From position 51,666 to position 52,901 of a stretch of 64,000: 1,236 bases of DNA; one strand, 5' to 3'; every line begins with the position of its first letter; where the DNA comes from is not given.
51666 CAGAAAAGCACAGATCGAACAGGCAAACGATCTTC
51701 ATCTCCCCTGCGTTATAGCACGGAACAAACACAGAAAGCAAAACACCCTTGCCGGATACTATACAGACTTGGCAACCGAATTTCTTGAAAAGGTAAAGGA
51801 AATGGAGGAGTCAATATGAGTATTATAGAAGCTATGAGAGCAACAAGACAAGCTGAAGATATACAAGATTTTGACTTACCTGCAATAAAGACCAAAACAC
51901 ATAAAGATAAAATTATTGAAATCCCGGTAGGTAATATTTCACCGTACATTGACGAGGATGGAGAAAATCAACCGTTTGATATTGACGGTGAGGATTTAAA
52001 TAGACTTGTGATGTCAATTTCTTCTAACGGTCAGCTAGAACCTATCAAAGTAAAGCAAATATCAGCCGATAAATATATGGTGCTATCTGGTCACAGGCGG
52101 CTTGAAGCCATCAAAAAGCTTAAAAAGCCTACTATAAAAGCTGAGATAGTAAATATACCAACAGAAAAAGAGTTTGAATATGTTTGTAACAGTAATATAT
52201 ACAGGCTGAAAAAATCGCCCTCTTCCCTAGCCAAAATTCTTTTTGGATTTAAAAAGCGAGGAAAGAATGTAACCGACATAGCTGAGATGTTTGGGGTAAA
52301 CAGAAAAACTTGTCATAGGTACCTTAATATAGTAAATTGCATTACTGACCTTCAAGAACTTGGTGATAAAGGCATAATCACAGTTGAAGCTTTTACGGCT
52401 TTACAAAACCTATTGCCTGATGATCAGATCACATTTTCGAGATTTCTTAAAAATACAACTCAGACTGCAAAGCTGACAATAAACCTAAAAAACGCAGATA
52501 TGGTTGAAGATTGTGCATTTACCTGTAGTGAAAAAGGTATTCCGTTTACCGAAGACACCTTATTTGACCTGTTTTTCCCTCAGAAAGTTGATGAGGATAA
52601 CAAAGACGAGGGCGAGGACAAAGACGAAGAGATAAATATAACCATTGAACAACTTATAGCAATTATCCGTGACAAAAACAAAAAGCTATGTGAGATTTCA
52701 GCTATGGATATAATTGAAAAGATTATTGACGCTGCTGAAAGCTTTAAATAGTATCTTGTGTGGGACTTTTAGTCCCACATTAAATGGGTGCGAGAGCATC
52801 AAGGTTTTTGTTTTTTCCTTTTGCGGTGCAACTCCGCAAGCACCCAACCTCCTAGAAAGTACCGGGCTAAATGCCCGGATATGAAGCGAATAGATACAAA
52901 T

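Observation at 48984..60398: Private 19-bp palindrome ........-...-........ punctuates the mobile element six times, always between genes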

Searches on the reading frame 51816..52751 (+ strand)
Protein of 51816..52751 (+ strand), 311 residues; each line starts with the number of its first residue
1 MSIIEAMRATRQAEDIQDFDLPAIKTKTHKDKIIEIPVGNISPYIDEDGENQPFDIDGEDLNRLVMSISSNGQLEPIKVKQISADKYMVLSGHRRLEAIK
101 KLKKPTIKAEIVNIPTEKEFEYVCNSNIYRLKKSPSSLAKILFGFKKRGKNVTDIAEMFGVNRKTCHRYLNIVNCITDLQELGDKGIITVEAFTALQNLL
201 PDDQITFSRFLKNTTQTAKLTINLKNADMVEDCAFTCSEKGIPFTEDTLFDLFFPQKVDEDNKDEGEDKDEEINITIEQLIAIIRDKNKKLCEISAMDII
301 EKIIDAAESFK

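Call 9: search_protein_families(library=pfam, proteins=[window:51816-52751:+], max_evalue=0.01)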
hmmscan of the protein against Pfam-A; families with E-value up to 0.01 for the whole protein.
window:51816-52751:+ (311 aa): 2 families
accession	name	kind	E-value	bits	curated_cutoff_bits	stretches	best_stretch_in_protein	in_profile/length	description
PF02195.25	ParB_N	-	2.4e-08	34.3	26.3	1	48-119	13-85/95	ParB N-terminal domain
PF13384.12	HTH_23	-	0.0022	18.2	24.6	1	146-172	15-40/50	Homeodomain-like domain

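Call 23: find_related_loci(query=A1, collection=viral_contigs, flank=10000)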
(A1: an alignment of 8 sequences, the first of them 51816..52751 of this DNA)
Query A1 (311 aa) in viral_contigs; peptide patterns used: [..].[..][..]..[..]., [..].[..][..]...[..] (x = any residue, [..] = any of these).
230 stretches matched a pattern, but none encodes a relative of the query by tblastn (E <= 1e-3).

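Call 24: find_related_loci(query=A1, collection=metagenome_contigs, flank=10000)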
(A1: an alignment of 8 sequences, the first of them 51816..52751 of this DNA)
Query A1 (311 aa) in metagenome_contigs; peptide patterns used: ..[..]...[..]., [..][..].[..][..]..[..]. (x = any residue, [..] = any of these).
600 stretches matched a pattern (row limit reached: there are more); 26 encode a relative of the query (tblastn E <= 1e-3); 26 distinct loci.
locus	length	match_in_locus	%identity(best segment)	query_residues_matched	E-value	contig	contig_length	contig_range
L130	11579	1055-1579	32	47-213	1e-18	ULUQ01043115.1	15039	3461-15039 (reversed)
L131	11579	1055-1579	32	47-213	3e-18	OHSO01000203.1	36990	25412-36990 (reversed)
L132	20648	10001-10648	29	10-213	4e-18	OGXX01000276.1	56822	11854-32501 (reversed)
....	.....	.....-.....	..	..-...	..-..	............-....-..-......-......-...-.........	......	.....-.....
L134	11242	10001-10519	32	47-211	1e-17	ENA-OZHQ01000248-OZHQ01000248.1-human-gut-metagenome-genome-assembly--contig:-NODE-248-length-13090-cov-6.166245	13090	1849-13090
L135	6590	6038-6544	32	31-196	2e-17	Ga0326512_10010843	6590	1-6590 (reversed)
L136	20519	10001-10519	32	47-211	2e-17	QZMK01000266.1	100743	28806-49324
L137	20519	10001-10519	32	47-211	2e-17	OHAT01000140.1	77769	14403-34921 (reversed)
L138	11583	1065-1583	32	47-211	3e-17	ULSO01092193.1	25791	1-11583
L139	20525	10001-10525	31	47-213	6e-17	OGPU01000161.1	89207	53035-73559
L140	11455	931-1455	31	47-213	6e-17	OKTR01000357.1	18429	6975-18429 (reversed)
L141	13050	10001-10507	32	31-196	5e-17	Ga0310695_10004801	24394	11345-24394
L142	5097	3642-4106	35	50-196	8e-17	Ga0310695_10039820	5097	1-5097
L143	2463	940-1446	32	31-196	3e-16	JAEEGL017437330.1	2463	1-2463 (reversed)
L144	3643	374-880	31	31-196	5e-16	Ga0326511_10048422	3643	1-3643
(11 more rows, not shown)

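Call 43: find_encoding_contigs(protein=window:51816-52751:+, flank=10000, max_places=10)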
Protein window:51816-52751:+ (311 aa): 5 contigs read that carry it; 1 place shown.
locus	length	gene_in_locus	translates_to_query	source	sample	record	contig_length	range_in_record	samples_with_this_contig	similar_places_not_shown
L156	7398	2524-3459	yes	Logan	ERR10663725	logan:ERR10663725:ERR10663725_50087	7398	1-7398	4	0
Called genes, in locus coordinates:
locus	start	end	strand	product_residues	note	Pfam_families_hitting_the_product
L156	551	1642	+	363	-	PF13102:Phage_int_SAM_5 (weak), PF14659:Phage_int_SAM_3, PF00589:Phage_integrase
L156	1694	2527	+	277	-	PF00142:Fer4_NifH (faint), PF01656:CbiA, PF13614:AAA_31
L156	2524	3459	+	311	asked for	PF02195:ParB_N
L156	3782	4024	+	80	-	-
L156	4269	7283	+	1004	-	-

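Call 44: find_homologous_proteins(query=window:51816-52751:+, max_evalue=0.00001)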
Query window:51816-52751:+ (311 aa): 24 proteins with E <= 0.00001 among 1564 candidates.
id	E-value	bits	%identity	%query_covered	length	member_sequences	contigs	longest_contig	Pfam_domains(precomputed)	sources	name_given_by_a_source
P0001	1.8e-196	669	99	100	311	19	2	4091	PF02195.27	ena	-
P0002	4.2e-115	402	61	98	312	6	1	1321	PF02195.27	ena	-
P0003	1.6e-114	400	62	98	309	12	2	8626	PF02195.27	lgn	-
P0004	6.3e-111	388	62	100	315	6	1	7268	PF02195.27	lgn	-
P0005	1.4e-110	387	61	98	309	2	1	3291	PF02195.27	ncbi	-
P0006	2.5e-110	387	61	100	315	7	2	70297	PF02195.27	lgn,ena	-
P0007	1.5e-68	249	44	100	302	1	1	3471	PF02195.27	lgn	-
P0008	1.4e-60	223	44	91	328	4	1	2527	PF02195.27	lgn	-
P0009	4.4e-57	212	45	86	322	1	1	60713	PF02195.27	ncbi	-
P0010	2.9e-55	206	42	85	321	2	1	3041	PF02195.27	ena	-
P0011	1.5e-9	56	30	56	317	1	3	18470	PF17762.9,PF02195.27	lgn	-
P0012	1.5e-7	49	24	56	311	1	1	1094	PF17762.9,PF02195.27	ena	-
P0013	2.2e-7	49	26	60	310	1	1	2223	PF17762.9,PF02195.27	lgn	-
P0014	2.5e-7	48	29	57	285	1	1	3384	PF02195.27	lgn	-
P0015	4.7e-7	48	26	56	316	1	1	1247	PF02195.27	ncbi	-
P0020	4.1e-6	45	28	56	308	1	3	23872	PF02195.27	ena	-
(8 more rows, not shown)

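Call 45: find_encoding_contigs(protein=P0006, flank=10000, max_places=4)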
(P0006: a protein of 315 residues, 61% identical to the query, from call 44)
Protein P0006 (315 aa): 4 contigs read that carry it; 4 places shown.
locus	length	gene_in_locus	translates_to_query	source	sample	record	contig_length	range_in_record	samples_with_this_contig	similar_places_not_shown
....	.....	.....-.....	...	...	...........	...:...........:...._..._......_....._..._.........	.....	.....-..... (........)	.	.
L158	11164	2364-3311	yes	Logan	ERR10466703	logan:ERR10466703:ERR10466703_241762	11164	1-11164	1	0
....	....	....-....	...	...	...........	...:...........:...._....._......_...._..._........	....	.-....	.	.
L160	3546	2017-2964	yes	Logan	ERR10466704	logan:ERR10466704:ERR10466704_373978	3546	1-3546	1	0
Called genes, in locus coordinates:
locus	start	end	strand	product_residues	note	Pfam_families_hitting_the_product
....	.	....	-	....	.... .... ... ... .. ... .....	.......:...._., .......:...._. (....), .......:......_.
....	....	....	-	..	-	-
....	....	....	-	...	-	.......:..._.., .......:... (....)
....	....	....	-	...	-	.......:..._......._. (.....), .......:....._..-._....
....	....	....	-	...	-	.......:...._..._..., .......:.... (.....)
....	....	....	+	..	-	-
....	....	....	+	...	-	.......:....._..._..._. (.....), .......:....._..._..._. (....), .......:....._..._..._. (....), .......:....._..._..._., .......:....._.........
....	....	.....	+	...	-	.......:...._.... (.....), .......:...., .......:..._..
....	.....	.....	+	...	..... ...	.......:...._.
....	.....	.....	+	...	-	-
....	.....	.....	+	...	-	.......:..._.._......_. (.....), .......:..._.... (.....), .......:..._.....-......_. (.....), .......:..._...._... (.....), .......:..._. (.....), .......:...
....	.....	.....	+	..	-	-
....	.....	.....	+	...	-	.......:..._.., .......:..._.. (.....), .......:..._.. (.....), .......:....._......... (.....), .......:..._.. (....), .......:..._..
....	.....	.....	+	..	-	-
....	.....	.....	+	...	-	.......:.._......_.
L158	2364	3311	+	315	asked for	PF02195:ParB_N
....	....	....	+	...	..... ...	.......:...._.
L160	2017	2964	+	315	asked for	PF02195:ParB_N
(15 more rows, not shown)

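Call 46: find_encoding_contigs(protein=P0009, flank=10000, max_places=4)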
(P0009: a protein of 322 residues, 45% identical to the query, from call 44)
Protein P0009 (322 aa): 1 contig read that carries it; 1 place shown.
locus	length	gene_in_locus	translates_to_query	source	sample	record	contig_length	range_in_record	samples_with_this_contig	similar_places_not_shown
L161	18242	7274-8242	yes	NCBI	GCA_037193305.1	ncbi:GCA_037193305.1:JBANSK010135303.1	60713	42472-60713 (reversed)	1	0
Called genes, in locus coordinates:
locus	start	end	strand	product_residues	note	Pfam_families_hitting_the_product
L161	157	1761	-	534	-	PF00239:Resolvase, PF07508:Recombinase, PF13408:Zn_ribbon_recom (weak)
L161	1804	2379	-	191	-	PF06114:Peptidase_M78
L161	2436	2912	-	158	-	PF13560:HTH_31, PF01381:HTH_3, PF12844:HTH_19 (weak)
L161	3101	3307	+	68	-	PF01381:HTH_3 (weak), PF09048:Cro (faint), PF13443:HTH_26 (weak)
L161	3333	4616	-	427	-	-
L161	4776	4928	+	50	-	-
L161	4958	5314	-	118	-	PF12844:HTH_19, PF13560:HTH_31, PF01381:HTH_3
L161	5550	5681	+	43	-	-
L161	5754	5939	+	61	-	-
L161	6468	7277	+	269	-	PF00142:Fer4_NifH (faint), PF01656:CbiA, PF13614:AAA_31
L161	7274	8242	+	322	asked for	PF02195:ParB_N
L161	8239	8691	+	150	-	PF00436:SSB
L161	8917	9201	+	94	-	-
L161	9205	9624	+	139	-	-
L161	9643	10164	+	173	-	-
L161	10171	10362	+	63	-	-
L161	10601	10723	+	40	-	-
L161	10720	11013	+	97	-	-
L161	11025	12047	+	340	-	PF01555:N6_N4_Mtase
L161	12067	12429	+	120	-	-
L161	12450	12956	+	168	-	-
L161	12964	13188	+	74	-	-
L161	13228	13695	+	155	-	-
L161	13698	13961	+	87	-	-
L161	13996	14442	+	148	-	-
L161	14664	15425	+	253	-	-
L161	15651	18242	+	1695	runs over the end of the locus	-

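Call 47: find_encoding_contigs(protein=P0003, flank=10000, max_places=4)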
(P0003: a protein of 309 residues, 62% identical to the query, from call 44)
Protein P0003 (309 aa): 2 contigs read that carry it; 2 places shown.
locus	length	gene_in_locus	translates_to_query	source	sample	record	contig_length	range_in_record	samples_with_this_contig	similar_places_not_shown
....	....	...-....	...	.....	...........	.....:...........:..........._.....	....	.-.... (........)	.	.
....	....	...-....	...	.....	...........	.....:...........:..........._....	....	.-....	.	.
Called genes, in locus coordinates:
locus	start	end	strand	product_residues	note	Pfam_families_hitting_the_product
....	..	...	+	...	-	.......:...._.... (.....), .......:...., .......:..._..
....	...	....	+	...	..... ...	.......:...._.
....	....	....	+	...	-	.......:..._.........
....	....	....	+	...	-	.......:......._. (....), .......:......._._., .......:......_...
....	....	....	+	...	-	-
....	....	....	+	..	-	-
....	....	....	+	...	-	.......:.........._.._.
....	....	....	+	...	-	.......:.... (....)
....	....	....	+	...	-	-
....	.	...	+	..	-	?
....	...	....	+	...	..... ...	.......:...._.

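Call 51: find_encoding_contigs(protein=P0007, flank=10000, max_places=3)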
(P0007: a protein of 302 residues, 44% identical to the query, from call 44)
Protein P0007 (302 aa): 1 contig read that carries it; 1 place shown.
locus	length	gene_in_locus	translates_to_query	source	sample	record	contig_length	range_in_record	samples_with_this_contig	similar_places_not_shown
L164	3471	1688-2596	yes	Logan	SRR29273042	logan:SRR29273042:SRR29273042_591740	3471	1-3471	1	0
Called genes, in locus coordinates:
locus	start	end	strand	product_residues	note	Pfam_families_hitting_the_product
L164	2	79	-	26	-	?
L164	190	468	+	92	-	-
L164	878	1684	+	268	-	PF00142:Fer4_NifH (faint), PF01656:CbiA, PF07015:VirC1 (faint), PF13614:AAA_31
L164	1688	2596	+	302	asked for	PF02195:ParB_N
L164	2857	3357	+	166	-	-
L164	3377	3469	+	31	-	?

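Call 52: find_encoding_contigs(protein=P0010, flank=10000, max_places=3)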
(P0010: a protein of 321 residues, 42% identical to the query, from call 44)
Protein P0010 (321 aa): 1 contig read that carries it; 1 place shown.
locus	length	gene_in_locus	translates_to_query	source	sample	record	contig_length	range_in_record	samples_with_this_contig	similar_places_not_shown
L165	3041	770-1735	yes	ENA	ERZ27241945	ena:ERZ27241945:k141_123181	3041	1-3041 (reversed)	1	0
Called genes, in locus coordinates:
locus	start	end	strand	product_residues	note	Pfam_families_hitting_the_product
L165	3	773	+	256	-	?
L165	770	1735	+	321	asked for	PF02195:ParB_N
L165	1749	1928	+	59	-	-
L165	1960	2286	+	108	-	-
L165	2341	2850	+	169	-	-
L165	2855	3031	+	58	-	-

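Call 53: find_encoding_contigs(protein=P0011, flank=10000, max_places=3)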
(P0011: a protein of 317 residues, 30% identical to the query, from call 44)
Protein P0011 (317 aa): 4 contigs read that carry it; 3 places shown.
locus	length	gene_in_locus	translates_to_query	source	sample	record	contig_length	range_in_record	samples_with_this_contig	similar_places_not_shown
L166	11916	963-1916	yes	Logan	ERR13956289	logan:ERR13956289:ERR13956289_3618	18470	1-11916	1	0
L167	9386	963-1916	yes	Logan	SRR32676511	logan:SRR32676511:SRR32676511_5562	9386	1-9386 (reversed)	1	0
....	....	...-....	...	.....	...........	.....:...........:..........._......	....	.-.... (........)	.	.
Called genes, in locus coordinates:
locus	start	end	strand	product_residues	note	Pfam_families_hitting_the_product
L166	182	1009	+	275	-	PF00142:Fer4_NifH, PF01656:CbiA, PF02374:ArsA_ATPase, PF06564:CBP_BcsQ, PF09140:MipZ (weak), PF10609:ParA, PF13614:AAA_31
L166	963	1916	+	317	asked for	PF02195:ParB_N, PF17762:HTH_ParB (weak)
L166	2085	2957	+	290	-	-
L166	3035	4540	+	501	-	PF08341:TED (faint), PF17210:SdrD_B (faint), PF13620:CarboxypepD_reg (weak), PF17802:SpaA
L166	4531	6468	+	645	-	PF10593:Z1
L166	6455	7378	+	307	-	PF14390:DUF4420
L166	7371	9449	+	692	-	PF22879:AIPR_N, PF10592:AIPR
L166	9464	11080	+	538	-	PF00145:DNA_methylase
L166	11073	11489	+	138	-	PF03852:Vsr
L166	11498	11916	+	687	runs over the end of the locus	PF04851:ResIII (faint), PF09848:SLFN-g3_helicase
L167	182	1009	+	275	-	PF00142:Fer4_NifH, PF01656:CbiA, PF02374:ArsA_ATPase, PF06564:CBP_BcsQ, PF09140:MipZ (weak), PF10609:ParA, PF13614:AAA_31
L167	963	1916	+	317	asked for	PF02195:ParB_N, PF17762:HTH_ParB (weak)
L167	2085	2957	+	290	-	-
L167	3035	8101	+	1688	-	PF17210:SdrD_B (faint), PF13620:CarboxypepD_reg (weak), PF17802:SpaA, PF19407:DUF5979 (faint), PF22904:NOMO1-like_2nd (faint), PF24547:DUF7601 (faint), PF17802:SpaA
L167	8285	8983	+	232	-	-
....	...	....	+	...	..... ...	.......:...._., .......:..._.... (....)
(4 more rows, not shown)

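Call 54: find_encoding_contigs(protein=P0020, flank=10000, max_places=3)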
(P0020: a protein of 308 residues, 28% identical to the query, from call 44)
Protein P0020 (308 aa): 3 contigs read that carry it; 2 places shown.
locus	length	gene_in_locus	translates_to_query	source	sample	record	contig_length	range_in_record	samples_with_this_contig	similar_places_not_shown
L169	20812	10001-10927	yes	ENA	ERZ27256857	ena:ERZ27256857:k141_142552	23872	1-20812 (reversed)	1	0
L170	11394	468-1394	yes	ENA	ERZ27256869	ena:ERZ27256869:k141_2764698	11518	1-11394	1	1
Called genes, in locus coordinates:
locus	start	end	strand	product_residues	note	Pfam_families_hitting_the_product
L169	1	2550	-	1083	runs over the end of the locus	PF13091:PLDc_2 (faint), PF00176:SNF2-rel_dom, PF04851:ResIII (weak), PF00271:Helicase_C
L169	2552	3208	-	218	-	-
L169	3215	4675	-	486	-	PF02518:HATPase_c (weak), PF13589:HATPase_c_3, PF17942:Morc6_S5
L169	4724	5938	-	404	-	PF00145:DNA_methylase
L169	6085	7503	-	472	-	PF02976:MutH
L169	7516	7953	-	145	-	PF03852:Vsr, PF04480:DUF559 (faint), PF18741:MTES_1575 (faint)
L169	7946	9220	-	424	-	PF18062:RE_AspBHI_N, PF04471:Mrr_cat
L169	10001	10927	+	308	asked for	PF02195:ParB_N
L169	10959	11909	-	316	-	PF14311:DUF4379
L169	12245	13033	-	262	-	PF05265:DUF723 (faint), PF21817:CapR (weak), PF14311:DUF4379 (weak)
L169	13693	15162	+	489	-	PF00078:RVT_1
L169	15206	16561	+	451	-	PF13173:AAA_14, PF13635:DUF4143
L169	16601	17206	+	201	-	PF19952:DUF6414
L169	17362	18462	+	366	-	PF06309:Torsin (faint), PF07724:AAA_2, PF00004:AAA (weak), PF07728:AAA_5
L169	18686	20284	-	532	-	PF02463:SMC_N, PF13175:AAA_15, PF13476:AAA_23, PF13514:AAA_27 (weak), PF13304:AAA_21, PF13175:AAA_15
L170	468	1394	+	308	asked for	PF02195:ParB_N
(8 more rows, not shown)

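Call 59: search_dna_similar(query=window:51816-52751:+, collection=plasmids, mode=protein, max_rows=15)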
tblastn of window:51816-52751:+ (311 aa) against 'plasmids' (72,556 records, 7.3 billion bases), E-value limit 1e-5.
Records with a match: 78; places in all: 79; records where one place covers at least 80% of the query: 0.
Best place of each record, by identity: <60% 78.
By first word of the organism name: Acinetobacter 64; Bradyrhizobium 2; Paraburkholderia 2; Ruminococcus 1; Moraxella 1; Clostridioides 1; Leisingera 1; Monoglobus 1; Subdoligranulum 1; Skermanella 1; and 3 more.
By predicted mobility (MOB-suite, as given by PLSDB): mobilizable 60; non-mobilizable 16; conjugative 2.
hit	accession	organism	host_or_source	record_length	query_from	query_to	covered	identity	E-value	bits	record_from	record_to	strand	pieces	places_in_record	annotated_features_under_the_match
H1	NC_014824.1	Ruminococcus albus 7 = DSM 20455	-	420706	6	222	70%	33.9%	7e-19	94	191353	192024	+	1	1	ParB/RepB/Spo0J family partition protein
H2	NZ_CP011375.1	Moraxella bovoculi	Bos taurus,cell culture,Eye swab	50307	45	217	56%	33.3%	6e-9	65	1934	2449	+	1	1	ParB/RepB/Spo0J family partition protein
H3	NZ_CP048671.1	Acinetobacter sp. YH12138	Pig,feces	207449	36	240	66%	27.8%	6e-6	56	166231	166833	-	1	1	ParB/RepB/Spo0J family partition protein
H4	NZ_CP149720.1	Clostridioides difficile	-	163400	21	196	57%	32.0%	8e-6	55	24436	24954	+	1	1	ParB/RepB/Spo0J family partition protein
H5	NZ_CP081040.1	Leisingera sp. M527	-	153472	20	240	71%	25.2%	4e-6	56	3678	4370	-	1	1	ParB/RepB/Spo0J family partition protein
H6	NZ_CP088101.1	Bradyrhizobium barranii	cell culture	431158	58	253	63%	26.7%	7e-6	55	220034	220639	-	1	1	ParB/RepB/Spo0J family partition protein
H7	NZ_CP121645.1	Bradyrhizobium barranii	Chamaecytisus prolifer var. ...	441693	58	253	63%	26.7%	7e-6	55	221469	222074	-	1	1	ParB/RepB/Spo0J family partition protein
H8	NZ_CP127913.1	Acinetobacter sp. SAAs474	cell culture,lake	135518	51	209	51%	31.5%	9e-8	61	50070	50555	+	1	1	ParB/RepB/Spo0J family partition protein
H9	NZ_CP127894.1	Acinetobacter sp. SAAs470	cell culture,lake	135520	51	209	51%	31.5%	9e-8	61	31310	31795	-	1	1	ParB/RepB/Spo0J family partition protein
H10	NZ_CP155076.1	Paraburkholderia sp. PREW-6R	single cell,Phlox subulata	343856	11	171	52%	30.9%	1e-6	57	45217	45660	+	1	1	ParB/RepB/Spo0J family partition protein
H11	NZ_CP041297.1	Acinetobacter indicus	cow,cell culture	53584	36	221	60%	26.7%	3e-6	56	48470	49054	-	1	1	ParB/RepB/Spo0J family partition protein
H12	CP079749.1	Acinetobacter johnsonii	cell culture,water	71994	36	204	54%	29.2%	2e-6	57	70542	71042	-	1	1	ParB/RepB/Spo0J family partition protein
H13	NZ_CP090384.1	Acinetobacter towneri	-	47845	36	204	54%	29.2%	3e-6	56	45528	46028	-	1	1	ParB/RepB/Spo0J family partition protein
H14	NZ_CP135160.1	Acinetobacter pittii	Homo sapiens,sputum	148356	51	221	55%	28.6%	6e-6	56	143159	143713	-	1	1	ParB/RepB/Spo0J family partition protein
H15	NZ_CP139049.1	Acinetobacter haemolyticus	mixed culture,Crude oil contaminated ...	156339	51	221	55%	28.6%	6e-6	55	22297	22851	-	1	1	ParB/RepB/Spo0J family partition protein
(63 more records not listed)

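Call 60: search_dna_similar(query=window:51816-52751:+, collection=phages, mode=protein, max_rows=15)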
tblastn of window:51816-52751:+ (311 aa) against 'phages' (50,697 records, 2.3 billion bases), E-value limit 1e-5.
Records with a match: 9; places in all: 9; records where one place covers at least 80% of the query: 0.
Best place of each record, by identity: <60% 9.
By first word of the organism name: Bacteriophage 9.
By host as written in the record: - 9.
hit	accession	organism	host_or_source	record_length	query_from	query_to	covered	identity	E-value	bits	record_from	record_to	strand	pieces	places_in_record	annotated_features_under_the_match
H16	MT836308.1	Bacteriophage sp.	human fecal samples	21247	19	237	70%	27.0%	7e-8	60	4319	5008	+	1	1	record has no annotation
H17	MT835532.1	Bacteriophage sp.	human fecal samples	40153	8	231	72%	25.4%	2e-7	59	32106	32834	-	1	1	record has no annotation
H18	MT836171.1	Bacteriophage sp.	human fecal samples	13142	32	204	56%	28.6%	1e-10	68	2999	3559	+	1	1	record has no annotation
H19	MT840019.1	Bacteriophage sp.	human fecal samples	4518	30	204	56%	27.5%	5e-12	72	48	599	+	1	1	record has no annotation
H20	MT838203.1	Bacteriophage sp.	human fecal samples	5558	30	236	67%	22.9%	2e-6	55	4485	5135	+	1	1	record has no annotation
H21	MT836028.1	Bacteriophage sp.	human fecal samples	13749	32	236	66%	22.9%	1e-6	56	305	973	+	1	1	record has no annotation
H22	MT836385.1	Bacteriophage sp.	human fecal samples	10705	32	236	66%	21.7%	1e-6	56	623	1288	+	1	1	record has no annotation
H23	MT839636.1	Bacteriophage sp.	human fecal samples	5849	32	204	56%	25.5%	3e-7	57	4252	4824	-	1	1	record has no annotation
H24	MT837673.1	Bacteriophage sp.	human fecal samples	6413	35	184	48%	26.8%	1e-6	56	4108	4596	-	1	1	record has no annotation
